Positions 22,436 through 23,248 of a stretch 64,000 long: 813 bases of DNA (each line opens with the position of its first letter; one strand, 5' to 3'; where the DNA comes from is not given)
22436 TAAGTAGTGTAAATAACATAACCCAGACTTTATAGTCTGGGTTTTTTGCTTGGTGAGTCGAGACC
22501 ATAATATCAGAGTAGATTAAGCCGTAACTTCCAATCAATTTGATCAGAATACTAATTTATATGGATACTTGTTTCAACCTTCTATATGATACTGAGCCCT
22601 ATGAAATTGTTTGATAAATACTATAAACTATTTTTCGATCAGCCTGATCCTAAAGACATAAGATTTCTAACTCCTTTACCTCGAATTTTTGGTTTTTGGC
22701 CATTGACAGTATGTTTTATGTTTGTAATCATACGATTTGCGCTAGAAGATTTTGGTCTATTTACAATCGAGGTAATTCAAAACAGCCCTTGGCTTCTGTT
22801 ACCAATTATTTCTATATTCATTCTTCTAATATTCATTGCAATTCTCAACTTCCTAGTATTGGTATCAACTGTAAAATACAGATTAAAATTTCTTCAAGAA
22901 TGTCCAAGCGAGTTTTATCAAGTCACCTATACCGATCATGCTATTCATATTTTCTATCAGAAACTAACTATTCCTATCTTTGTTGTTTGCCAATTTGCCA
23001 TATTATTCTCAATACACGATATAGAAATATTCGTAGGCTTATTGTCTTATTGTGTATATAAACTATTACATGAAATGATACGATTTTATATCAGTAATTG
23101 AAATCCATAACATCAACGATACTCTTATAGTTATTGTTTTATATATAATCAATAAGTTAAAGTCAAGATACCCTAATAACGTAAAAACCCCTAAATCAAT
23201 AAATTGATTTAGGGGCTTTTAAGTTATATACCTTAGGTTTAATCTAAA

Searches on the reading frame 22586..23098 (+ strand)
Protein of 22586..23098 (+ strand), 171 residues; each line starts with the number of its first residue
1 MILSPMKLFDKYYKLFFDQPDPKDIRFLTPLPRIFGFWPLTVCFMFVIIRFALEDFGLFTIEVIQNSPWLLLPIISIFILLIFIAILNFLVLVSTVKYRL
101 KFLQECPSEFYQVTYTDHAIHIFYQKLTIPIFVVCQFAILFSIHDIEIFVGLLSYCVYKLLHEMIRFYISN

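Call 43: search_protein_families(library=ncbifam, proteins=[window:22586-23098:+], max_evalue=0.001)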
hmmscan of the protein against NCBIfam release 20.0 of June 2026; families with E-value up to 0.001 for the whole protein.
window:22586-23098:+ (171 aa): 0 families

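Call 85: search_protein_families(library=pfam, proteins=[window:22586-23098:+], max_evalue=0.01)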
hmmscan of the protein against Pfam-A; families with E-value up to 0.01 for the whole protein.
window:22586-23098:+ (171 aa): 0 families

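Call 86: list_cluster_members(proteins=[window:23247-26342:-, window:22586-23098:+, L004:8459-11374:+])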
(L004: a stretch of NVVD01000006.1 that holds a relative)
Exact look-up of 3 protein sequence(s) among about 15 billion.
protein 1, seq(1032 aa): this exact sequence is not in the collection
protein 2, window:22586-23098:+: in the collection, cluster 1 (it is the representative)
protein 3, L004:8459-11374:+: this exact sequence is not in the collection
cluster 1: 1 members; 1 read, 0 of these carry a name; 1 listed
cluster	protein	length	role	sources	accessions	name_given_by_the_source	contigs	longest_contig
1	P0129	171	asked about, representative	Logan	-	-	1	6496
